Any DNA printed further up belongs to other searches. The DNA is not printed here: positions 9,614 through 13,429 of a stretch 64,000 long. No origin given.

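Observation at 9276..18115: Self-contained cohesin-dockerin gene island with cargo of unknown function, between proS and the S10 operon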

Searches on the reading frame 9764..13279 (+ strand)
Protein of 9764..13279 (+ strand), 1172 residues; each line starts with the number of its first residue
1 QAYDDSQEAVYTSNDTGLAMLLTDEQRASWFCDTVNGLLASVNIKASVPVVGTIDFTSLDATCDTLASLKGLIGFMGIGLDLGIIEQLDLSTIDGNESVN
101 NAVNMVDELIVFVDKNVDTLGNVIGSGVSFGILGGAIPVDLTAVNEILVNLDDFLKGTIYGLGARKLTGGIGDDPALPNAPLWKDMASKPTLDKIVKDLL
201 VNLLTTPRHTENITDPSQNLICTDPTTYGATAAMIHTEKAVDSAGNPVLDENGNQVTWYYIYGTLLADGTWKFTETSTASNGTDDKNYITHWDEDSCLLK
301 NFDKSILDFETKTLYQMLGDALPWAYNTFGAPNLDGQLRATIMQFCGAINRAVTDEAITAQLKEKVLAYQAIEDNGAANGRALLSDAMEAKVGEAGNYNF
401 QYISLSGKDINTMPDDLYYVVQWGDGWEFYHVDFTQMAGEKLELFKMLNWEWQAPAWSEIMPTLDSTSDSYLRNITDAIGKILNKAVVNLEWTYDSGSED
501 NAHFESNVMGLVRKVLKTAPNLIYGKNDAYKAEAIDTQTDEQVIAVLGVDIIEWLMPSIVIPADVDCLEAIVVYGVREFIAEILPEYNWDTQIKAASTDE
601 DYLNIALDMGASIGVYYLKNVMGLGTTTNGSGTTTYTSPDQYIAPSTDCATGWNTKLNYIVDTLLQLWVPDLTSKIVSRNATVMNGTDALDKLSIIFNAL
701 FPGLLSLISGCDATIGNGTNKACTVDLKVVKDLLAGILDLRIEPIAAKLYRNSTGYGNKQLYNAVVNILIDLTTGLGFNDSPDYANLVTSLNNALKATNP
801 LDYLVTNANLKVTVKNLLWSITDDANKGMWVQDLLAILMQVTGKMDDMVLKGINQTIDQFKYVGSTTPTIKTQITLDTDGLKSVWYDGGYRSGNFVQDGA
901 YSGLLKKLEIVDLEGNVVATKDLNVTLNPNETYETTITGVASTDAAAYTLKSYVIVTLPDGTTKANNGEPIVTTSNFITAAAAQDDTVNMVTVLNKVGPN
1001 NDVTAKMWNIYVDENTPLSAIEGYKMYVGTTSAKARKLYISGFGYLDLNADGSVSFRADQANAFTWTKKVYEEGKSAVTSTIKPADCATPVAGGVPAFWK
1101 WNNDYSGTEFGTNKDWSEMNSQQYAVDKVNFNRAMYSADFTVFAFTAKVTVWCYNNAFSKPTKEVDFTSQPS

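Call 56: predict_structure(alignment_id=A3)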
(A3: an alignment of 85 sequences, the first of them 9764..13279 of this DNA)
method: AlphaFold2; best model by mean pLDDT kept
length: 1172 residues; sequences in the alignment: 85
mean_pLDDT: 86.1   pTM: 0.69
mean pLDDT of the five models: 86.1, 83.9, 83.9, 82.7, 82.7
residues with pLDDT >= 90: 472; 70-90: 620; 50-70: 75; < 50: 5
segments of 3 or more residues with pLDDT < 50: 984-988
pLDDT, mean of each block of 10 residues (from residue 1): 75 85 89 85 69 82 86 64 83 85 90 91 87 66 84 92 88 92 90 92 89 94 94 94 84 87 82 90 90 85 85 90 87 91 90 93 94 83 90 93 95 95 86 91 93 92 79 88 93 87 91 92 84 87 87 78 85 91 90 93 96 93 82 83 95 96 87 88 94 92 80 80 86 89 85 85 93 90 92 93 93 92 85 88 87 80 80 87 85 86 92 83 90 89 76 88 70 81 56 88 87 66 85 88 87 83 87 75 77 77 87 75 83 69 89 81 88 80
secondary structure, 60 per line:
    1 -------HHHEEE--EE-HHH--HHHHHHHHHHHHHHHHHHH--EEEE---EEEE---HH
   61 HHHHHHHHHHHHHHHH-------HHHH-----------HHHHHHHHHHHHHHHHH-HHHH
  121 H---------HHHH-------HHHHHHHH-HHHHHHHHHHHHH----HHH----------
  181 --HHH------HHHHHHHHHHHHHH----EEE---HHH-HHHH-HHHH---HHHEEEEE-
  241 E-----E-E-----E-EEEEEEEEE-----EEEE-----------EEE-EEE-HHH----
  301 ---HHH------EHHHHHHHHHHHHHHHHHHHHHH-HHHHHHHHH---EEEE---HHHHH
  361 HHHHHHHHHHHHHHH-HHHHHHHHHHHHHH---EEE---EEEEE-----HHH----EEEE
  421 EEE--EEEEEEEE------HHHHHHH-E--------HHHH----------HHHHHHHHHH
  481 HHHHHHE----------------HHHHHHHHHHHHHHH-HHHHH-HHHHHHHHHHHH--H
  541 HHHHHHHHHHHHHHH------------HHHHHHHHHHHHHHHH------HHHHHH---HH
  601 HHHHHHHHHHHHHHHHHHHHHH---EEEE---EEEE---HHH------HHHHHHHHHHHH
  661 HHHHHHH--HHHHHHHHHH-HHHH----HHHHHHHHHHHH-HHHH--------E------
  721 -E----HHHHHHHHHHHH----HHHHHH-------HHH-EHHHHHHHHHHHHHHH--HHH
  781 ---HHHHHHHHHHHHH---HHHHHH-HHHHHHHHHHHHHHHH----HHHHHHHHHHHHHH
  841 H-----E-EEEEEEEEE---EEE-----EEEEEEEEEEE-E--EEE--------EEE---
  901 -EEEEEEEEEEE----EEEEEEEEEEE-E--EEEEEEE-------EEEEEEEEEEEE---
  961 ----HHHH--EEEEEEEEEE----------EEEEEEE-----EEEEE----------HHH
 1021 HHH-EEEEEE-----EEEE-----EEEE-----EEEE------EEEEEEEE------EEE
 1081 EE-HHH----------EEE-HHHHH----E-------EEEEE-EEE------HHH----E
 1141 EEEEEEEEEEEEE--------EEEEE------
elements in order (helices of 4 or more, strands of 3 or more residues): E11-13 H24-42 E45-48 E52-55 H59-76 H84-87 H99-115 H117-121 H131-134 H142-149 H151-163 H192-205 E210-212 H220-223 H225-228 E235-239 E257-265 E271-274 E286-288 E290-292 H314-335 H337-345 E349-352 H356-375 H377-390 E394-396 E400-404 E417-423 E426-433 H440-446 H457-460 H471-486 H504-518 H520-524 H526-537 H540-555 H568-583 H590-595 H599-622 E626-629 E633-636 H649-667 H670-679 H681-684 H689-700 H702-705 H727-738 H743-748 H761-775 H784-796 H800-805 H807-822 H827-841 E849-857 E861-863 E869-879 E884-886 E895-897 E902-912 E917-927 E932-938 E946-957 H965-968 E971-980 E991-997 E1003-1007 H1018-1023 E1025-1030 E1036-1039 E1045-1048 E1054-1057 E1064-1071 E1078-1082 E1097-1099 H1101-1105 E1118-1122 E1124-1126 E1140-1153 E1162-1166

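Call 58: fold_search(model_id=the predicted structure, library=pdb)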
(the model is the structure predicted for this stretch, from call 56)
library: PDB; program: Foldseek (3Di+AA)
matches with E <= 10: 944; with E <= 0.001: 30
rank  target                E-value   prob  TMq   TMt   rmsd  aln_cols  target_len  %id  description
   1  5w0p_B                7.2e-07  0.98  0.10  0.14  29.3       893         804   10  Crystal structure of rhodopsin bound to visual arrestin determined by X-ray free electron laser (released 2017-08-09)
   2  5w0p_C                2.2e-06  0.97  0.10  0.13  29.5       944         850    9  Crystal structure of rhodopsin bound to visual arrestin determined by X-ray free electron laser (released 2017-08-09)
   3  5w0p_D                2.9e-06  0.99  0.11  0.15  29.3       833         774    9  Crystal structure of rhodopsin bound to visual arrestin determined by X-ray free electron laser (released 2017-08-09)
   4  5w0p_A                5.4e-06  0.96  0.11  0.13  29.1       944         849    9  Crystal structure of rhodopsin bound to visual arrestin determined by X-ray free electron laser (released 2017-08-09)
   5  4kkp_A                1.5e-04  1.00  0.09  0.33  13.2       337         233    8  Crystal structure of Vibrio cholerae RbmA (crystal form 2) (released 2013-05-22)
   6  4kkp_B                1.9e-04  1.00  0.10  0.32  13.6       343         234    8  Crystal structure of Vibrio cholerae RbmA (crystal form 2) (released 2013-05-22)
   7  9i25_C                2.0e-04  0.99  0.08  0.26  17.9       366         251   10  WxLIP from Enterococcus faecium locus A bound to long WxL (released 2026-01-28)
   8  9i1y_B                2.5e-04  0.99  0.08  0.28  17.3       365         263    7  WxLIP from Enterococcus faecium (released 2026-01-28)
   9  6h7w_C                2.6e-04  0.99  0.11  0.28  11.9       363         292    6  Model of retromer-Vps5 complex assembled on membrane. (released 2018-09-26)
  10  9ayr_B                2.7e-04  0.98  0.11  0.21  13.3       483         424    8  Structure of a Ric1-Rgp1-Rab6 activation intermediate (released 2024-12-11)
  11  7ycx_G                3.0e-04  0.90  0.09  0.11  22.2       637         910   10  The structure of INTAC-PEC complex (released 2023-03-15)
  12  7u6f_B3               3.5e-04  0.99  0.11  0.31  15.0       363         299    9  Mouse retromer (VPS26/VPS35/VPS29) heterotrimers (released 2022-10-12)
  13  4be6_A                4.0e-04  1.00  0.10  0.31  14.0       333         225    8  V. cholera biofilm scaffolding protein RbmA (released 2013-12-18)
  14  7usy_J                4.0e-04  1.00  0.12  0.29  11.1       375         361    8  Structure of C. elegans TMC-1 complex with ARRD-6 (released 2022-10-19)
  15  5f0m_B                4.2e-04  0.99  0.11  0.29  11.6       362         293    8  Structure of retromer VPS26-VPS35 subunits bound to SNX3 and DMT1 (SeMet labeled) (released 2016-12-07)
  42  4uj6                  2.2e-03  0.57  0.09  0.13  25.9       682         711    9  Structure of surface layer protein SbsC, domains 1-6 (released 2016-04-27)
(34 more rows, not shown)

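Call 60: fold_search(model_id=the predicted structure, library=viral)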
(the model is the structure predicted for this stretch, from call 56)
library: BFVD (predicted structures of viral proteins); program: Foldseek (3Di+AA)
matches with E <= 10: 538; with E <= 0.001: 1
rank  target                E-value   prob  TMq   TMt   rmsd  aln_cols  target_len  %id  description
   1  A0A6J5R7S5            1.7e-04  1.00  0.09  0.14  21.9       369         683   10  Peptidase S8/S53 domain containing protein [uncultured Caudovirales phage]
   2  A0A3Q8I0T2            1.4e-03  0.97  0.07  0.25  21.1       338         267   11  (no name in the UniProt tables at hand)
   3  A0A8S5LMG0            2.1e-03  0.77  0.08  0.18  41.9       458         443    9  Uncharacterized protein [Siphoviridae sp. ctDuC3]
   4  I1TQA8                2.4e-03  0.99  0.09  0.22  19.3       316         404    8  (no name in the UniProt tables at hand)
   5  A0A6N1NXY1            2.4e-03  0.92  0.08  0.09  19.2       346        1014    8  DUF11 domain-containing protein [Tupanvirus soda lake]
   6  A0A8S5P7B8            3.0e-03  0.72  0.06  0.13  20.8       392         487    8  Fibronectin type-III domain-containing protein [Siphoviridae sp. ctsUY14]
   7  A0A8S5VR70            3.4e-03  0.84  0.07  0.23  28.2       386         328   10  (no name in the UniProt tables at hand)
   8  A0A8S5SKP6            3.4e-03  0.75  0.07  0.17  28.8       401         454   10  Uncharacterized protein [Siphoviridae sp. ctrCN24]
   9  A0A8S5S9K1            4.0e-03  0.82  0.07  0.18  15.1       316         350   12  Uncharacterized protein [Myoviridae sp. ctByu2]
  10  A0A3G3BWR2            6.0e-03  0.08  0.05  0.05  42.7       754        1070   10  (no name in the UniProt tables at hand)
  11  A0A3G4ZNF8            6.6e-03  0.41  0.07  0.07  18.8       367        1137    7  DUF7932 domain-containing protein [Terrestrivirus sp.]
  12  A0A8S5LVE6            6.9e-03  0.41  0.07  0.12  28.8       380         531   10  Uncharacterized protein [Siphoviridae sp. ctMsr1]
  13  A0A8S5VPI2            7.3e-03  0.75  0.08  0.12  18.8       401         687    8  (no name in the UniProt tables at hand)
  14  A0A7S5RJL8            7.6e-03  1.00  0.08  0.38  11.4       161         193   10  (no name in the UniProt tables at hand)
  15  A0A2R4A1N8            7.6e-03  0.90  0.07  0.10  20.8       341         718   10  (no name in the UniProt tables at hand)
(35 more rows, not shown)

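Call 61: search_solved_structures(query=A3, max_evalue=1)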
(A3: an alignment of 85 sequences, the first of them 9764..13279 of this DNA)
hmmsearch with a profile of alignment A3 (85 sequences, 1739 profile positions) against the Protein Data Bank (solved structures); distinct sequences matched with E-value up to 1: 31.
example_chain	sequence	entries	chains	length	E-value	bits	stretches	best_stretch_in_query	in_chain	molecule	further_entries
8x39_A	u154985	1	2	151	1.5e-11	46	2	1672-1731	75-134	Serine protease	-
8x3a_A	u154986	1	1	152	1.6e-11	45.9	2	1672-1731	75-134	Serine protease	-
2ccl_B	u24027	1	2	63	1.2e-08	36.4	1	1671-1727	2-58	ENDO-1,4-BETA-XYLANASE Y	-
4uyp_B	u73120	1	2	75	6.5e-08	33.9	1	1672-1731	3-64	Cellulosomal scaffoldin adaptor protein B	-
5lxv_B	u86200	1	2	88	1e-07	33.3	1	1668-1732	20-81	Carbohydrate-binding protein WP_009985128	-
4uyq_B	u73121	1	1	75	1.7e-07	32.6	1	1672-1731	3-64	Cellulosomal scaffoldin adaptor protein B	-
1ohz_B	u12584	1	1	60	1.7e-07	32.5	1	1674-1727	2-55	ENDO-1,4-BETA-XYLANASE Y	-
2vn5_B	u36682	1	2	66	1.8e-06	29.1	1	1670-1732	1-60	ENDOGLUCANASE A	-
2yik_A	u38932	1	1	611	3.2e-06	28.3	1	1670-1729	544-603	ENDOGLUCANASE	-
4cj0_A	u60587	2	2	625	1.4e-05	26.1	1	1671-1729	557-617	ENDOGLUCANASE D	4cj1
1clc_A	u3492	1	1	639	1.5e-05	26.1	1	1671-1729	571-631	ENDOGLUCANASE CELD; EC: 3.2.1.4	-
2vn6_B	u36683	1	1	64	1.6e-05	26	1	1670-1731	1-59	ENDOGLUCANASE A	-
5nrm_B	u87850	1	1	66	3.7e-05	24.8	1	1674-1731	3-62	DocCel5: Type I dockerin repeat domain from A. cellulolyticus family 5 endoglucanase WP_01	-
2mte_A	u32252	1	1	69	3.9e-05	24.7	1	1672-1730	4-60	Cellulose 1,4-beta-cellobiosidase (reducing end) CelS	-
1daq_A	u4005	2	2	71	4.2e-05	24.6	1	1672-1730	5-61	ENDOGLUCANASE SS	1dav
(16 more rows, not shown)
